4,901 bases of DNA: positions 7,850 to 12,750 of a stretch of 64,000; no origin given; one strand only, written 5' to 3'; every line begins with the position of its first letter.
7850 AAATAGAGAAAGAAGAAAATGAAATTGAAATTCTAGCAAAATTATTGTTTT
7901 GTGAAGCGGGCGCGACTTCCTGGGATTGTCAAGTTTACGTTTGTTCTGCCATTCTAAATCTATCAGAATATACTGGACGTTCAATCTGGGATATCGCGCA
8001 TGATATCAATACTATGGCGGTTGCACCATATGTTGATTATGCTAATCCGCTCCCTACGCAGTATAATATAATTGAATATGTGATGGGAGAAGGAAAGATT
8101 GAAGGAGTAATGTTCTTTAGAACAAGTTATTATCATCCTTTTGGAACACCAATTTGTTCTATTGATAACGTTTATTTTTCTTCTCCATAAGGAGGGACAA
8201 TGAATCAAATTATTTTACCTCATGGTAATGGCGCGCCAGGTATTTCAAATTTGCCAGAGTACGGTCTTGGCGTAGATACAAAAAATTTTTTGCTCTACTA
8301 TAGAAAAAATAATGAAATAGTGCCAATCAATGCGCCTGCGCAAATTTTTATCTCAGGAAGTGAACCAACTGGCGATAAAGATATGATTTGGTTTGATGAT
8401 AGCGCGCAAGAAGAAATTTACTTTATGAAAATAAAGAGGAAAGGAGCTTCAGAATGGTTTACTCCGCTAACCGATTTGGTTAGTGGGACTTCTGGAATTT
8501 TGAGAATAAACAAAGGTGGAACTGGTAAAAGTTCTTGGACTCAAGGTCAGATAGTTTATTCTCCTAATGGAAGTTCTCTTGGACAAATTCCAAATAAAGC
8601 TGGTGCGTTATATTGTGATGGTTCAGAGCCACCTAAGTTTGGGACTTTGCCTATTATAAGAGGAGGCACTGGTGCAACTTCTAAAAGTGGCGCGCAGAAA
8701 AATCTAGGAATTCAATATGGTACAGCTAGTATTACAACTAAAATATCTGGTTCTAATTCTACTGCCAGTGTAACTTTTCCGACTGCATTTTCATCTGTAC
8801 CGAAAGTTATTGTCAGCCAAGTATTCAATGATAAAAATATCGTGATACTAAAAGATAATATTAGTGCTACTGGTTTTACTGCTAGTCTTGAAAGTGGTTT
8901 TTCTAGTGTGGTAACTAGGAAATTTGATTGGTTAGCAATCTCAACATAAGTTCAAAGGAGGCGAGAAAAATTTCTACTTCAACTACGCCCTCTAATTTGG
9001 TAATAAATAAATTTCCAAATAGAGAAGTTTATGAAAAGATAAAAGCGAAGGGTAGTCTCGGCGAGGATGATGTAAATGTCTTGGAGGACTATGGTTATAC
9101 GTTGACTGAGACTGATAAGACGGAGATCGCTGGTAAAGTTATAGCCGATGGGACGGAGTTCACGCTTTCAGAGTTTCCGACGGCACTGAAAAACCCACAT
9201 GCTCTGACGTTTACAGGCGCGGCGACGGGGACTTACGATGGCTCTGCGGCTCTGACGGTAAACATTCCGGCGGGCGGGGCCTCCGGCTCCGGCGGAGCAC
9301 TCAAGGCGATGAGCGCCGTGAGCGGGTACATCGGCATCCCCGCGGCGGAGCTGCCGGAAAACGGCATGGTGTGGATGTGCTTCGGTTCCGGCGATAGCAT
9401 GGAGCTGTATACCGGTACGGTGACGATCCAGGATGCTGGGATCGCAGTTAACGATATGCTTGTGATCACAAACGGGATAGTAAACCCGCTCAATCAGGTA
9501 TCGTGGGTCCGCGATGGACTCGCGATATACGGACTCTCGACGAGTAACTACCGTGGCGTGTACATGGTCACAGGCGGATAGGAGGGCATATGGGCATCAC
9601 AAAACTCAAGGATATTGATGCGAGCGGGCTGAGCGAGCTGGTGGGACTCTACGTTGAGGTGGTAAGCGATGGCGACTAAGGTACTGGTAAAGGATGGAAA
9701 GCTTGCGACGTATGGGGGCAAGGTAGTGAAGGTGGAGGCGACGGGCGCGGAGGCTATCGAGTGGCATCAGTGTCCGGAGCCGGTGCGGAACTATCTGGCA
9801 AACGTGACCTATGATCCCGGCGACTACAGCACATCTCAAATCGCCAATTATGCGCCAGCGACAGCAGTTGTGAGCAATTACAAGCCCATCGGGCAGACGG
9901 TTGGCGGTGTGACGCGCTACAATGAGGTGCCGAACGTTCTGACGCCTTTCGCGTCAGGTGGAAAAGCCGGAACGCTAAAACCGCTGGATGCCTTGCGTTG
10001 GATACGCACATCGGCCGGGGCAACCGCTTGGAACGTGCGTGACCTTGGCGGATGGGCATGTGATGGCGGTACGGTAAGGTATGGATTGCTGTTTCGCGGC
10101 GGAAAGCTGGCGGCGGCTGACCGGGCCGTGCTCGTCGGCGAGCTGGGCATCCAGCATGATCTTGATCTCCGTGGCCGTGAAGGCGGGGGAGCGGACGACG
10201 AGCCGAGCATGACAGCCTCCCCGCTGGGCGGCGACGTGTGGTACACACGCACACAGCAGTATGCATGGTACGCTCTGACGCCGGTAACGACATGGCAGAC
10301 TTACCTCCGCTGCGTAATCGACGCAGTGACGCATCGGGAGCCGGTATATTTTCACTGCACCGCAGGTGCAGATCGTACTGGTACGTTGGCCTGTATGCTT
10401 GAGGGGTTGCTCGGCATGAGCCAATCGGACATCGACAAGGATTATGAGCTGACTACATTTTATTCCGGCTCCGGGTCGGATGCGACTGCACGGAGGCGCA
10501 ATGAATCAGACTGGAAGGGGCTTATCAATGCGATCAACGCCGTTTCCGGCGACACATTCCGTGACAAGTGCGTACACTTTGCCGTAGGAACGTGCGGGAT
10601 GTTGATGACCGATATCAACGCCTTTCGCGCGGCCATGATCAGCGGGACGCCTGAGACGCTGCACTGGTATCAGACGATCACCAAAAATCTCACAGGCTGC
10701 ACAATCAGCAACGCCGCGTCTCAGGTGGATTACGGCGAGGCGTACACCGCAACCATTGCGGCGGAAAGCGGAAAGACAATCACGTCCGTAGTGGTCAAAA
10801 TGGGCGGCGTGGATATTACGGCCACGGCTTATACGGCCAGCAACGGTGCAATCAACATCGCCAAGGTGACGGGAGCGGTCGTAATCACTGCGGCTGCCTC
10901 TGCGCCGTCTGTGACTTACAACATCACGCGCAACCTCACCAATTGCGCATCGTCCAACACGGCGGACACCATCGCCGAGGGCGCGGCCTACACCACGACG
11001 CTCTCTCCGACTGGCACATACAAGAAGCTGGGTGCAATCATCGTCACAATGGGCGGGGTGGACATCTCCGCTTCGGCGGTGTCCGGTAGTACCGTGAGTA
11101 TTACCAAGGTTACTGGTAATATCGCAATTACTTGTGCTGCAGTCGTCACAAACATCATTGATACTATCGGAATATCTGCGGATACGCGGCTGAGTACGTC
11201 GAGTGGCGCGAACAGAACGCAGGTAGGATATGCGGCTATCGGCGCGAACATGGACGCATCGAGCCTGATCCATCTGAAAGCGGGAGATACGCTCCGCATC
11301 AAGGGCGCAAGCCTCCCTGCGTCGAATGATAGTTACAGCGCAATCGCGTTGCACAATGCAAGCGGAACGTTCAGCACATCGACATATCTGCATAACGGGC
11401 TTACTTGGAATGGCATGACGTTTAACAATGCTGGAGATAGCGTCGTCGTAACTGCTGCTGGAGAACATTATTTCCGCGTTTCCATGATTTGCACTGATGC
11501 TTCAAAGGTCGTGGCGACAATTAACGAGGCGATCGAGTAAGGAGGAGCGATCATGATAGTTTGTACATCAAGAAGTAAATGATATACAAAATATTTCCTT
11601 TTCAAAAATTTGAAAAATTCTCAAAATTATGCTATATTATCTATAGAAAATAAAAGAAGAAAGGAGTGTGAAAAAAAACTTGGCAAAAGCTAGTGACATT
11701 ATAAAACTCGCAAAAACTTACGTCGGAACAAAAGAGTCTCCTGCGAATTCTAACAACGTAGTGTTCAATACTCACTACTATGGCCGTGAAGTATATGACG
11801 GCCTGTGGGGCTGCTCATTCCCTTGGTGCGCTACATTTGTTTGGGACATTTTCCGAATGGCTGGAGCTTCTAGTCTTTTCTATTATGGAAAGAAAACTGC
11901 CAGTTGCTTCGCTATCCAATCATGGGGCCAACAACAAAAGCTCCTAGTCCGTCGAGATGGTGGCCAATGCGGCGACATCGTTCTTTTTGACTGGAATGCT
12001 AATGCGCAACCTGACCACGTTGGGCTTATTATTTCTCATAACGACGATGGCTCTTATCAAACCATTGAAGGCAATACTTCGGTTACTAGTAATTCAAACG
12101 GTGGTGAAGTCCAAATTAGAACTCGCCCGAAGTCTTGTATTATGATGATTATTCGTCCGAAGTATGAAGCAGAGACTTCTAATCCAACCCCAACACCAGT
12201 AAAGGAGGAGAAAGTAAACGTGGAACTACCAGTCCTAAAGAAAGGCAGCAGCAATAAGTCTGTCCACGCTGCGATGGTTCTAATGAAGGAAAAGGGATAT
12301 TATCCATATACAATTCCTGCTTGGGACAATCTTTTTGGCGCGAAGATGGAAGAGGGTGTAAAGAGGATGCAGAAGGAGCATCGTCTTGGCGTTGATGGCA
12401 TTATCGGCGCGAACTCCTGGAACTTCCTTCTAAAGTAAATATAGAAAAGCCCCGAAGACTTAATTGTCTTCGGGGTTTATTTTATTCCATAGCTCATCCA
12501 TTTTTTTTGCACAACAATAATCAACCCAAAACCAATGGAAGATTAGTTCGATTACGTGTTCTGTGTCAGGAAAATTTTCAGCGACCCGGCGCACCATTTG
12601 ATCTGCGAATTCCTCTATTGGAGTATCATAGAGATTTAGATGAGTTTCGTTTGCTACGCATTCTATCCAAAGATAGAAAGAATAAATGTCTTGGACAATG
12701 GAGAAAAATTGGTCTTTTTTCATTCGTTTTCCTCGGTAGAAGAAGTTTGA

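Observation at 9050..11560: GC-rich 2.5 kb cassette in the tail-fibre locus encoding a tyrosine-phosphatase-like domain fused to Ig-like repeats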

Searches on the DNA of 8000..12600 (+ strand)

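Call 8: search_dna_similar(query=window:8000-12600:+, collection=phages, mode=distant)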
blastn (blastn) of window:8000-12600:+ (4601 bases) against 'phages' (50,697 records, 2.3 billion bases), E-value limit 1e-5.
No match.

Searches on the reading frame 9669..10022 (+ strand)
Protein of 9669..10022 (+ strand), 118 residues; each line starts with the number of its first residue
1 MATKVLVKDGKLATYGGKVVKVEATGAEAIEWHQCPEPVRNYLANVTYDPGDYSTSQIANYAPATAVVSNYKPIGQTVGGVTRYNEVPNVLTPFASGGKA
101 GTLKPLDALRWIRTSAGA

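Call 81: search_protein_families(library=pfam, proteins=[window:9669-10022:+], max_evalue=5)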
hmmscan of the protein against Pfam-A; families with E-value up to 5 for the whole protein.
window:9669-10022:+ (118 aa): 0 families

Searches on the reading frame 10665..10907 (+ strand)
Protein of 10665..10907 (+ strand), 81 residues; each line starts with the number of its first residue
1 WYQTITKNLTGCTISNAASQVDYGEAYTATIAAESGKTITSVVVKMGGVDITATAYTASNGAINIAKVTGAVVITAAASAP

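Call 81: search_protein_families(library=pfam, proteins=[window:10665-10907:+], max_evalue=5)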
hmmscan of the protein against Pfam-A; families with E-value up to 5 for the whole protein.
window:10665-10907:+ (81 aa): 1 family
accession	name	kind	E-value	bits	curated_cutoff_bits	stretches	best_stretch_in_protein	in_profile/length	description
PF19078.6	Big_12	-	0.037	14.7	27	1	9-56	42-88/102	Bacterial Ig-like domain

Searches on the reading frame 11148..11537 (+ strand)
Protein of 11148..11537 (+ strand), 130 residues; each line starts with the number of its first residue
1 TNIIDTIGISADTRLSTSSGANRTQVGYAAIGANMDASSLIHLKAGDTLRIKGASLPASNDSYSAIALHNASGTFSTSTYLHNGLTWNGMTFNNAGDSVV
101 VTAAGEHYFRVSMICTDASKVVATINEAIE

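Call 66: predict_structure(alignment_id=A5)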
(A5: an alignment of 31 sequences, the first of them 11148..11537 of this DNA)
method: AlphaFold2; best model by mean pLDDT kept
length: 130 residues; sequences in the alignment: 31
mean_pLDDT: 96.1   pTM: 0.89
mean pLDDT of the five models: 96.1, 96.1, 96.1, 95.6, 95.4
residues with pLDDT >= 90: 125; 70-90: 5; 50-70: 0; < 50: 0
segments of 3 or more residues with pLDDT < 50: none
pLDDT, mean of each block of 10 residues (from residue 1): 96 96 97 90 98 96 96 96 97 96 98 97 95
secondary structure, 60 per line:
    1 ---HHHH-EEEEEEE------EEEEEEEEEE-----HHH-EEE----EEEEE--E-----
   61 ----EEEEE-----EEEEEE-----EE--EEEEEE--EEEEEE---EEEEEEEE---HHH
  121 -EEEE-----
elements in order: H4-7 E9-15 E22-31 E41-43 E48-52 E65-69 E75-80 E90-95 E98-103 E107-114 E122-125

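Call 68: fold_search(model_id=the predicted structure, library=pdb)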
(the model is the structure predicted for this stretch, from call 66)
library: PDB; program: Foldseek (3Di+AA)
matches with E <= 10: 1433; with E <= 0.001: 0
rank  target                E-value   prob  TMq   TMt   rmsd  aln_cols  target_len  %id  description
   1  8wc1                  4.9e-02  0.21  0.22  0.20  12.8       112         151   20  A carbohydrate binding domain of a putative pectate lyase (released 2024-09-18)
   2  6c72_A                5.8e-02  0.30  0.30  0.09  15.0       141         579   13  Crystal structure of a tailspike protein gp49 from Acinetobacter baumannii bacteriophage Fri1, a capsular polysacchari (released 2019-01-23)
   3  5cad                  1.0e-01  0.15  0.27  0.12  13.1       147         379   12  Crystal structure of the vicilin from Solanum melongena revealed existence of different anionic ligands in structurally  (released 2016-04-06)
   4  7u1j_C                1.3e-01  0.25  0.24  0.11  14.0       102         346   11  Crystal structure of Pisum sativum convicilin (released 2022-03-30)
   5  1ipj_A                1.3e-01  0.21  0.25  0.11  14.4       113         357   12  CRYSTAL STRUCTURES OF RECOMBINANT AND NATIVE SOYBEAN BETA-CONGLYCININ BETA HOMOTRIMERS COMPLEXES WITH N-ACETYL-D-GLUCO (released 2002-05-16)
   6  5vg3_B                1.4e-01  0.16  0.26  0.12  14.5       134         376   12  Structure of Oxalate Decarboxylase from Bacillus subtilis at pH 4.6 (released 2017-10-18)
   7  6km8                  1.4e-01  0.14  0.23  0.11  13.7       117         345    5  Crystal Structure of Momordica charantia 7S globulin (released 2020-02-12)
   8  3s7i_A                1.4e-01  0.14  0.21  0.09  14.5       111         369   10  Crystal structure of Ara h 1 (released 2011-09-21)
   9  1uij_A                1.7e-01  0.21  0.28  0.12  13.6       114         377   10  Crystal Structure Of Soybean beta-Conglycinin Beta Homotrimer (I122M/K124W) (released 2004-07-16)
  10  5tfz_B                1.7e-01  0.10  0.20  0.20  12.4       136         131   14  Crystal structure of the dimethylsulfoniopropionate (DMSP) lyase DddK complexed with nickel and diacrylate (released 2017-06-14)
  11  6sm1                  1.8e-01  0.57  0.35  0.40   6.6        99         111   13  Wild type immunoglobulin light chain (WT-1) (released 2020-03-18)
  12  9ivj_L                1.8e-01  0.47  0.33  0.38   7.0       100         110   16  Cryo-EM structure of EBV gH/gL/gp42 in complex with fab 4G12 (released 2026-01-28)
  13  6v7l_A                1.8e-01  0.18  0.27  0.13  12.5       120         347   10  The structure of the P212121 crystal form of canavalin at 173 K (released 2020-02-19)
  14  1uik_B                1.8e-01  0.18  0.24  0.11  13.8       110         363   13  Crystal structure of soybean beta-conglycinin alpha prime homotrimer (released 2004-07-16)
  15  2phl_A                1.8e-01  0.15  0.26  0.12  14.4       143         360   12  THE STRUCTURE OF PHASEOLIN AT 2.2 ANGSTROMS RESOLUTION: IMPLICATIONS FOR A COMMON VICILIN(SLASH)LEGUMIN STRUCTURE AND  (released 1994-09-30)
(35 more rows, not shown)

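Call 81: search_protein_families(library=pfam, proteins=[window:11148-11537:+], max_evalue=5)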
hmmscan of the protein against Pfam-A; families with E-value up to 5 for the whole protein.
window:11148-11537:+ (130 aa): 3 families
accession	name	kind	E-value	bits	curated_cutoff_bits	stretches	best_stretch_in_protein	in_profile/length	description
PF16862.10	Glyco_hydro_79C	-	0.04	15.2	27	1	57-103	41-79/103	Glycosyl hydrolase family 79 C-terminal beta domain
PF18573.7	BclA_C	-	0.06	13.7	38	1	58-125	3-66/128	BclA C-terminal domain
PF22236.2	TEBP_OB2-like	-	0.27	11.8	27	1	42-74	53-85/100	Telomere end-binding protein alpha subunit OB2 domain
